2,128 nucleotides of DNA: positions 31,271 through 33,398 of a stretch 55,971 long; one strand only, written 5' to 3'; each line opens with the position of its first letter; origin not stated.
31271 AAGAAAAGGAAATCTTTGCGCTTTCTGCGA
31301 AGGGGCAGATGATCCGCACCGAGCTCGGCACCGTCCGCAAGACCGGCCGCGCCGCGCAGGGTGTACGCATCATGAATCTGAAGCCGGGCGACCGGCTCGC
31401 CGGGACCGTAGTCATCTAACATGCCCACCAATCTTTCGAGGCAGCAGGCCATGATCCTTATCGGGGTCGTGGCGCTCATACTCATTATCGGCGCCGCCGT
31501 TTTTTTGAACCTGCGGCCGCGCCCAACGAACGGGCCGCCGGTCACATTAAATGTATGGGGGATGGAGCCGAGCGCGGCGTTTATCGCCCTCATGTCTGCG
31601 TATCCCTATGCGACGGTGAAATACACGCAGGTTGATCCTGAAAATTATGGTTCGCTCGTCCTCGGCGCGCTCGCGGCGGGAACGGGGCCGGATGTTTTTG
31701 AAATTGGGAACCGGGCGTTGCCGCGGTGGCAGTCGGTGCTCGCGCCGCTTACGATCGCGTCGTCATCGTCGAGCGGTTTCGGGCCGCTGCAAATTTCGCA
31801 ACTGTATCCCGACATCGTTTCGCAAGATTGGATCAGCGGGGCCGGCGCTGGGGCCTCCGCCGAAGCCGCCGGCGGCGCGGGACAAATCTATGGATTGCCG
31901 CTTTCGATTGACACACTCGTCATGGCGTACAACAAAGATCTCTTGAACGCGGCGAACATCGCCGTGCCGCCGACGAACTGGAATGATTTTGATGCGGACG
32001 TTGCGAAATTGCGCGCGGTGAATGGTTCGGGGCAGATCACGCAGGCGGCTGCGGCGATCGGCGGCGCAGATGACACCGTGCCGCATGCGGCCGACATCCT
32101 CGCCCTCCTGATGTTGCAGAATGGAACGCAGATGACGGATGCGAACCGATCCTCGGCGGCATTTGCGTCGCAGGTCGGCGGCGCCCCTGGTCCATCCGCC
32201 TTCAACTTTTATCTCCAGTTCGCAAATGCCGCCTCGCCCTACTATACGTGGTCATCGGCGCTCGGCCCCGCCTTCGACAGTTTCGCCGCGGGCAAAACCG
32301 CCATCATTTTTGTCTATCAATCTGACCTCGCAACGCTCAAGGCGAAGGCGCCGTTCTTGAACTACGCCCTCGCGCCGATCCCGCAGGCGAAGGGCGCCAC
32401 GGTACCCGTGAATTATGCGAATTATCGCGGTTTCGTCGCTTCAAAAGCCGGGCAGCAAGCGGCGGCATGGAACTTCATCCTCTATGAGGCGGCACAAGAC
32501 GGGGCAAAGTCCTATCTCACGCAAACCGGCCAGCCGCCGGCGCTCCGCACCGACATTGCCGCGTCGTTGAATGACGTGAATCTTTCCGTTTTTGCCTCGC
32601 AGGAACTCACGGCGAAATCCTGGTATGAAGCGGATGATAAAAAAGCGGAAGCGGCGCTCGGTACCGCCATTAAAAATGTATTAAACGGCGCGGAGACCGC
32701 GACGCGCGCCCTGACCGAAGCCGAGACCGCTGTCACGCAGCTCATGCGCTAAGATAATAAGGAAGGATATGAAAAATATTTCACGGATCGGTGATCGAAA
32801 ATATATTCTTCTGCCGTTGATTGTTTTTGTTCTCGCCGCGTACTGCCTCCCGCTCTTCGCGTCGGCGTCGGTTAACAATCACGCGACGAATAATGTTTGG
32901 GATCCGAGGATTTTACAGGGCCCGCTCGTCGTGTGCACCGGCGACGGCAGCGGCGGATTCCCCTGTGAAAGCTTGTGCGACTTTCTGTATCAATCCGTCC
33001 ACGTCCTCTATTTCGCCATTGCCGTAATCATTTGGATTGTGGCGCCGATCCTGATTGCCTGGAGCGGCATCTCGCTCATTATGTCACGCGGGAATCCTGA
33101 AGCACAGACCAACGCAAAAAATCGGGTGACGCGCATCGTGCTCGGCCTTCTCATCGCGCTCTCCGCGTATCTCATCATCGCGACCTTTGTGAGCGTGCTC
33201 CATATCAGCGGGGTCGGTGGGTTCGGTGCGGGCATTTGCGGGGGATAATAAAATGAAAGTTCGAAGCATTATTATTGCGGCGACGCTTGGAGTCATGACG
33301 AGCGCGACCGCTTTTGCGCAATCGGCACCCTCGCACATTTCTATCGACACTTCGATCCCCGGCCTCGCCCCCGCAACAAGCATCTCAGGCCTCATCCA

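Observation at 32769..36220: Array of six paralogous small two-TM proteins with an invariant GNPE loop (VirB2/TrbC-pilin-like) lacking any visible secretion machinery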

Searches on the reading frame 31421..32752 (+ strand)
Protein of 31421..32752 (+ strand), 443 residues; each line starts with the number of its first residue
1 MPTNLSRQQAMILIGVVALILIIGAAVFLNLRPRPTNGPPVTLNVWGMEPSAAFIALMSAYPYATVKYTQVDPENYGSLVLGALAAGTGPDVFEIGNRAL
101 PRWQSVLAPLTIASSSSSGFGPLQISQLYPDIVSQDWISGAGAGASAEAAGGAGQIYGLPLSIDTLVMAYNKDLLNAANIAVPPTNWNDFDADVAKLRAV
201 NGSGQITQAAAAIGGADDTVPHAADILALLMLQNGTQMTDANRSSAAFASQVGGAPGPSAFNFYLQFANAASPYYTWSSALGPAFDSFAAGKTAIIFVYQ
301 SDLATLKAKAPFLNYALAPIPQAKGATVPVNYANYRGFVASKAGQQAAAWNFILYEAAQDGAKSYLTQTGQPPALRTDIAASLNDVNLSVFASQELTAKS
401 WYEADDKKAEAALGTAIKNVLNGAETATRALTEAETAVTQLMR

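Call 3: search_protein_families(library=pfam, proteins=[window:31421-32752:+], max_evalue=1)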
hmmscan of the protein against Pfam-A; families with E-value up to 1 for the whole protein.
window:31421-32752:+ (443 aa): 2 families
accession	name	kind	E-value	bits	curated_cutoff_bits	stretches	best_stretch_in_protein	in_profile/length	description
PF13343.11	SBP_bac_6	-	0.013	15.5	24.6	1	153-190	54-86/245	Bacterial extracellular solute-binding protein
PF17870.6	Insulin_TMD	-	0.075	13.6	33.4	1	14-39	19-47/47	Insulin receptor trans-membrane segment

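Call 57: search_solved_structures(query=A5, max_evalue=0.01)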
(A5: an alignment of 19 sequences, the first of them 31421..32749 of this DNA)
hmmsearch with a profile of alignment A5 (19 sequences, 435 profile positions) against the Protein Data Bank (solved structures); distinct sequences matched with E-value up to 0.01: 521 (the best 60 are shown).
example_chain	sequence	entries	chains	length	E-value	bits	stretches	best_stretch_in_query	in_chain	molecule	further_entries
4qrz_A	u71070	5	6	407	2.4e-20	75.8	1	37-187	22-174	ABC-TYPE SUGAR TRANSPORTER | ABC transporter, substrate binding protein (Sugar)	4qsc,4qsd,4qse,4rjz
8art_A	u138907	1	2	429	5e-18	68.2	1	35-187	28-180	Putative secreted maltose-binding protein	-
3uor_A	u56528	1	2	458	4.4e-17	65.1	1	40-188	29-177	ABC transporter sugar binding protein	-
9xor_A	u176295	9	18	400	2.9e-16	62.4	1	48-189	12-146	maltose-binding protein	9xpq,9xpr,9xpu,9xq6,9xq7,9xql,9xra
5f7v_A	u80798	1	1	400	3.1e-16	62.3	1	50-194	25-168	Lmo0181 protein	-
5ysb_A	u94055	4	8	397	4.9e-16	61.6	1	36-187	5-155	Lin1841 protein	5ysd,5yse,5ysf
6dts_A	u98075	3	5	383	3.5e-15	58.8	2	41-168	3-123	maltose-binding protein MalE2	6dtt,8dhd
2fnc_A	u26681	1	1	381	5.4e-15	58.2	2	42-168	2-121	maltose ABC transporter, periplasmic maltose-binding protein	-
4r9f_A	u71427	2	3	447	1.4e-14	56.8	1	10-198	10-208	MBP1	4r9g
6rjy_A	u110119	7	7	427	8.4e-14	54.3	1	49-201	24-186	Arabino-oligosaccharids-binding protein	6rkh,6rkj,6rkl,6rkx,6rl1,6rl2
4rk2_A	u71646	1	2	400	9.6e-14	54.1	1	38-187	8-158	Putative sugar ABC transporter, substrate-binding protein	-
6dtu_A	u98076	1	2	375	1.9e-13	53.1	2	42-177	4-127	maltose-binding protein MalE1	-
2gha_A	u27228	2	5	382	2.1e-13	53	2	42-177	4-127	maltose ABC transporter, periplasmic maltose-binding protein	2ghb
3zkk_A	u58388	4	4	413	1.1e-12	50.6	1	49-192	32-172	XOS BINDING PROTEIN | PUTATIVE SUGAR TRANSPORTER SOLUTE-BINDING PROTEIN | SUGAR TRANSPORTER SOLUTE-BINDING PROTEIN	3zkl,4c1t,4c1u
9xf5_A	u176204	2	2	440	6.5e-12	48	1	36-189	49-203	ABC transporter substrate-binding protein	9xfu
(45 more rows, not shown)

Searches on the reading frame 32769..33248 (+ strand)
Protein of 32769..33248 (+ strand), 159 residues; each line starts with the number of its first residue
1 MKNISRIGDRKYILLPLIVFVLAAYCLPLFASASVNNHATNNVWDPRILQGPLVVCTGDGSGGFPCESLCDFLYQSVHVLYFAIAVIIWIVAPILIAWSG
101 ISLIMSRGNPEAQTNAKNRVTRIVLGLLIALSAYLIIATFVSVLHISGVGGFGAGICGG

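Call 3: search_protein_families(library=pfam, proteins=[window:32769-33248:+], max_evalue=1)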
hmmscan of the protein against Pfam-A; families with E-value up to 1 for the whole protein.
window:32769-33248:+ (159 aa): 7 families
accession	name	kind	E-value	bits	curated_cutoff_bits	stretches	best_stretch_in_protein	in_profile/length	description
PF18895.5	T4SS_pilin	-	8.9e-05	22.9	26.6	1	83-137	15-68/71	Type IV secretion system pilin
PF04956.18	TrbC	-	0.00099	19.7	27.9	1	87-140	52-98/98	TrbC/VIRB2 pilin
PF05987.18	DUF898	-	0.032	13.8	28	1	79-143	180-244/336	Bacterial protein of unknown function (DUF898)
PF01757.29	Acyl_transf_3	-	0.061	12.8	31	1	77-152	34-108/326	Acyltransferase domain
PF23113.1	MARCHF6_C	-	0.18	12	28.8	0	84-140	115-167/180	E3 ubiquitin-protein ligase MARCHF6-like, C-terminal domain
PF11118.13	DUF2627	-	0.3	12.1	22.4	1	84-141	4-60/76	Protein of unknown function (DUF2627)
PF13968.11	DUF4220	-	0.7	9.9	27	0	70-142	218-297/341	Domain of unknown function (DUF4220)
